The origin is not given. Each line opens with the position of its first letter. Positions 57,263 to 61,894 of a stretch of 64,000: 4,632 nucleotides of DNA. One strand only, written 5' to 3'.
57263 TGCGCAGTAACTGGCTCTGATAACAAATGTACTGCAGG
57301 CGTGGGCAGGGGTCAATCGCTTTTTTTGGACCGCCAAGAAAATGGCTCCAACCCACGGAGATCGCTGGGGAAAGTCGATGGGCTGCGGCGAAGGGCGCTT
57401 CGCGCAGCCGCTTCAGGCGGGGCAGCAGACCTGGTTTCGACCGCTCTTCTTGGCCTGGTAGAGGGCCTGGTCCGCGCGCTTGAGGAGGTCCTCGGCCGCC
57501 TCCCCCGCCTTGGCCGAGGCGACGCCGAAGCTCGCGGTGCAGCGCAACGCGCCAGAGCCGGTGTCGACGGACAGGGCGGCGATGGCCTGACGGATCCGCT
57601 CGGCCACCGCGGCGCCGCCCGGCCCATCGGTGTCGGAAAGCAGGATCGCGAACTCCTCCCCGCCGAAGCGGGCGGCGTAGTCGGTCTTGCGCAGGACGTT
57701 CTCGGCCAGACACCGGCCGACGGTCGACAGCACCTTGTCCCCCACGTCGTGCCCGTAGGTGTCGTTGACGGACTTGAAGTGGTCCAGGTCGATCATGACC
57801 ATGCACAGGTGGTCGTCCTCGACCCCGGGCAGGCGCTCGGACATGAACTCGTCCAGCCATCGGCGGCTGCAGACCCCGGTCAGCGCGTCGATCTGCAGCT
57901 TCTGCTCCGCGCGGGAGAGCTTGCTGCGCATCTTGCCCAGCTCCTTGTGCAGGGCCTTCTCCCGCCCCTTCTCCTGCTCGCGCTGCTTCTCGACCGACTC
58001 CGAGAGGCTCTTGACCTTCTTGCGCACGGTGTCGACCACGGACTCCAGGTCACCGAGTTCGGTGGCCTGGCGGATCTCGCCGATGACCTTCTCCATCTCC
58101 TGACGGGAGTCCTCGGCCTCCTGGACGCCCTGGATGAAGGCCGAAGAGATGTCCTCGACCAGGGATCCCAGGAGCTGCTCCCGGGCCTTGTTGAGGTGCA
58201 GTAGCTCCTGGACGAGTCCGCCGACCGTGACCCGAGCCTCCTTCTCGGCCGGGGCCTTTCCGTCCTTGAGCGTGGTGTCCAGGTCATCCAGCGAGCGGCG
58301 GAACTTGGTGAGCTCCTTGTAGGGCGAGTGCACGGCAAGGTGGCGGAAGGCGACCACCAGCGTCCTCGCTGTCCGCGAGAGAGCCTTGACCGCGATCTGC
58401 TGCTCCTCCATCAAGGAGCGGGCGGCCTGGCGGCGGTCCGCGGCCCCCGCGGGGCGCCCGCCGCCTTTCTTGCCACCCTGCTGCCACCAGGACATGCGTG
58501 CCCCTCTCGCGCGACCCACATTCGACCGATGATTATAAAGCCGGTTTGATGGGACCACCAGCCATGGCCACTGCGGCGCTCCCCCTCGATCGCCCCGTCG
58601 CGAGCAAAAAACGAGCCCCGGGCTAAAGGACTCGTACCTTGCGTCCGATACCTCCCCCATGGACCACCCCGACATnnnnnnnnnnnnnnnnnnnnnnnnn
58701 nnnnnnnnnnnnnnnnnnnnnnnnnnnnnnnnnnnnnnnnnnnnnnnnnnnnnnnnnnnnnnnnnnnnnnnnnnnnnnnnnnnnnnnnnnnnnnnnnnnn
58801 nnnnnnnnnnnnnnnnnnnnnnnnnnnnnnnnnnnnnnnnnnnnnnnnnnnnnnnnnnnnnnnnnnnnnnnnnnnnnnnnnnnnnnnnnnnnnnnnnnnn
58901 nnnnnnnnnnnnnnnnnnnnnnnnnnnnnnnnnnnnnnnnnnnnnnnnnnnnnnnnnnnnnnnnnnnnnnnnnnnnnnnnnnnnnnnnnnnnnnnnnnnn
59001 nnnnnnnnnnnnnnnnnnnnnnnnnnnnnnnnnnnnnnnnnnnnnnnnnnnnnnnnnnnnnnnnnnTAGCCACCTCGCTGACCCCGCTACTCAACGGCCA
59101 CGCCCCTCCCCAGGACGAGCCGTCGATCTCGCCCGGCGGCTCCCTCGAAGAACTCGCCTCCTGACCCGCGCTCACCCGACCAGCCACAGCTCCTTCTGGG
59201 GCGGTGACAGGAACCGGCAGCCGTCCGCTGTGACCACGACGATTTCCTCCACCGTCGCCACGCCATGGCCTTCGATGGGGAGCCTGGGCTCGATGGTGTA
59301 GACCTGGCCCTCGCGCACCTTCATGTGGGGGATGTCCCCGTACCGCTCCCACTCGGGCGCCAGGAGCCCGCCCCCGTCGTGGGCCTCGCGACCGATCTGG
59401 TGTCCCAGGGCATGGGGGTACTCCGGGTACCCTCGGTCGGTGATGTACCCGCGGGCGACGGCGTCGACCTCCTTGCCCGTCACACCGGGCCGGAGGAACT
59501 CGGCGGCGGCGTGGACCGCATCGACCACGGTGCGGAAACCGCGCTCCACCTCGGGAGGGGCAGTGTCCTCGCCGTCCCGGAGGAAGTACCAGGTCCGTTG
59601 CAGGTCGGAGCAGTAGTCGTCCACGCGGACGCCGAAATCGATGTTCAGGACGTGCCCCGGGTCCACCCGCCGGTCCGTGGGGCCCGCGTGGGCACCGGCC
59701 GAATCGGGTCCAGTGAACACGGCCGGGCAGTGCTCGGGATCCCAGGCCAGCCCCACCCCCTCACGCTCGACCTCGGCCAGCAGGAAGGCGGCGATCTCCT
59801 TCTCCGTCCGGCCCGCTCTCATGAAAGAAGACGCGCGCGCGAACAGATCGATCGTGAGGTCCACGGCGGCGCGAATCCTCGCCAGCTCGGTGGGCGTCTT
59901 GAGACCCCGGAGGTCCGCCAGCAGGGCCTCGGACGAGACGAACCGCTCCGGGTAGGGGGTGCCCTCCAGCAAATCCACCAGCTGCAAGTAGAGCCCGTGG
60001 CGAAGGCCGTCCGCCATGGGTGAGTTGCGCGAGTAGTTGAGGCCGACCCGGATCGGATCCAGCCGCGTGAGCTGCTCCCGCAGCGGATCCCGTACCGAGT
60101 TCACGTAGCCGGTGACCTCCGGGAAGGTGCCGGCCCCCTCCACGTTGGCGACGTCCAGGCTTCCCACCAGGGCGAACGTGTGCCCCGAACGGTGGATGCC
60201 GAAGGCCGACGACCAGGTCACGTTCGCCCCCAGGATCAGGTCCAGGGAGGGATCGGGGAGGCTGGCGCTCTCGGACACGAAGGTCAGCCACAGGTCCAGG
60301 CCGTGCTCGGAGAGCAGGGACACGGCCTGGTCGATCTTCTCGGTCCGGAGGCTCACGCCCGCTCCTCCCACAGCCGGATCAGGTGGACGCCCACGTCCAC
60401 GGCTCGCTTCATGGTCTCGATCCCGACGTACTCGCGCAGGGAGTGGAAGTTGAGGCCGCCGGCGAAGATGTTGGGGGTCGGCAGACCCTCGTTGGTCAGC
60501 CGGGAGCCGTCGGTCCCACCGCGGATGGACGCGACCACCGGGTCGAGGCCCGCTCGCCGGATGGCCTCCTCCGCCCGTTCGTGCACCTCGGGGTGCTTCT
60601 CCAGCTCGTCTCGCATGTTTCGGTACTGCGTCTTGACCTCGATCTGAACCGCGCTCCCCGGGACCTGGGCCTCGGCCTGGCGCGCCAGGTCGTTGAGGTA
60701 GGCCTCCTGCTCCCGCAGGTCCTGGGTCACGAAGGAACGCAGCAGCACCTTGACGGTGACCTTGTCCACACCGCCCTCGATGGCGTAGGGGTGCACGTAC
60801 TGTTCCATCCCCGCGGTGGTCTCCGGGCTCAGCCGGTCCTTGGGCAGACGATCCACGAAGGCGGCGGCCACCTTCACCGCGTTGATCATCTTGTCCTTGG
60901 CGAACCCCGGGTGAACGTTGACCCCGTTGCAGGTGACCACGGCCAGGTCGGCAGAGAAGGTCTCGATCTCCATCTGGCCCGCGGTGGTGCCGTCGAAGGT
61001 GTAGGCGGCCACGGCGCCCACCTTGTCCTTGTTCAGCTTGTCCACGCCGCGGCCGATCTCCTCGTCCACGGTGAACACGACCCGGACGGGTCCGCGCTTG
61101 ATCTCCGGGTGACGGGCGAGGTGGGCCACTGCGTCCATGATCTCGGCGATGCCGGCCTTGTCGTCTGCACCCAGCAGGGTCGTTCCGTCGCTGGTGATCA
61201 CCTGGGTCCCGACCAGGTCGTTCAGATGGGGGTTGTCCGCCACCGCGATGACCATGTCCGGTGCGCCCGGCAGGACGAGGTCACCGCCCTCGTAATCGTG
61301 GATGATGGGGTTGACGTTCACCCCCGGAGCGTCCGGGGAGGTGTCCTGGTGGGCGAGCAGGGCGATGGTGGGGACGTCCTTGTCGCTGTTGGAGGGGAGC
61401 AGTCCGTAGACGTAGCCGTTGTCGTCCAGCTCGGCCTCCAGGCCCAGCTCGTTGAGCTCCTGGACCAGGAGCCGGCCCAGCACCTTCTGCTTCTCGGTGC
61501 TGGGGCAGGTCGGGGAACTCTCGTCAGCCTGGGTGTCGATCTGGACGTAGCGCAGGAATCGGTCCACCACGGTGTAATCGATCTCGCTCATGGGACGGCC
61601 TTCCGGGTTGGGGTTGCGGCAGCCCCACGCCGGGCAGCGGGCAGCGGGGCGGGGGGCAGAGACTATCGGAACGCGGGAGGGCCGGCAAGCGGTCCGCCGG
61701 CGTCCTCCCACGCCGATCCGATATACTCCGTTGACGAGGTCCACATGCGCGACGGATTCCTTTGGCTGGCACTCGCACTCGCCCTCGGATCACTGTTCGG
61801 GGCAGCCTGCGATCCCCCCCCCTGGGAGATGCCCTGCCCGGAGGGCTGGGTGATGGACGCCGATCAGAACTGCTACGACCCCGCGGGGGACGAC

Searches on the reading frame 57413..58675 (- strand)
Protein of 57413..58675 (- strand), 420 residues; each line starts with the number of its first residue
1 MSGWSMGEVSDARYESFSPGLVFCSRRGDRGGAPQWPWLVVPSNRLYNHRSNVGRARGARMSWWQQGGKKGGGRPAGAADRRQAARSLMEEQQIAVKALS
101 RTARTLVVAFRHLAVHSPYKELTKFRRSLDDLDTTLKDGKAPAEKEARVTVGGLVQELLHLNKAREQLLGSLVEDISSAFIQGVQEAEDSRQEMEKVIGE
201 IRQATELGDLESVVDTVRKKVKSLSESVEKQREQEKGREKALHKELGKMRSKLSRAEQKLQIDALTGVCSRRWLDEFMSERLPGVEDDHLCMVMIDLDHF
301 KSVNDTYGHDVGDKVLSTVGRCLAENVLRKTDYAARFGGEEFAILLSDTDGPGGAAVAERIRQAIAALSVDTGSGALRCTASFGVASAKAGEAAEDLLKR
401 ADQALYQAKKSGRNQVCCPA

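Call 10: search_protein_families(library=pfam, proteins=[window:57413-58675:-])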
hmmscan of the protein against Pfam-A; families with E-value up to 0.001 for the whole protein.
window:57413-58675:- (420 aa): 1 family
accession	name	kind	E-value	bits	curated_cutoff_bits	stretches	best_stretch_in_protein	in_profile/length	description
PF00990.26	GGDEF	-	3.6e-44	150.8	23.8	1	262-415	3-161/161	Diguanylate cyclase, GGDEF domain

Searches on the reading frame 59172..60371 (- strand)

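Call 10: search_protein_families(library=pfam, proteins=[window:59172-60371:-])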
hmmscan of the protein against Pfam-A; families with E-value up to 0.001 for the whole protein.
window:59172-60371:- (399 aa): 1 family
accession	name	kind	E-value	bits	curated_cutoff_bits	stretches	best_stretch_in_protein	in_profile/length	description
PF00557.29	Peptidase_M24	-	3.9e-44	151.4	23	1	165-382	2-208/208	Metallopeptidase family M24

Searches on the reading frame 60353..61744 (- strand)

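Call 10: search_protein_families(library=pfam, proteins=[window:60353-61744:-])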
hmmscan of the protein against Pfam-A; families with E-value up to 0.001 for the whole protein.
window:60353-61744:- (463 aa): 3 families
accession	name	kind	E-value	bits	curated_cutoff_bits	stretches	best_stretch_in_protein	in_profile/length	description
PF01546.33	Peptidase_M20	-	8.1e-14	52.5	24.6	1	193-457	34-205/206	Peptidase family M20/M25/M40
PF07687.19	M20_dimer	-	9.9e-10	38.8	21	1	264-358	5-103/107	Peptidase dimerisation domain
PF05343.19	Peptidase_M42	-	0.00013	21.6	23.2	0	194-258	134-196/292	M42 glutamyl aminopeptidase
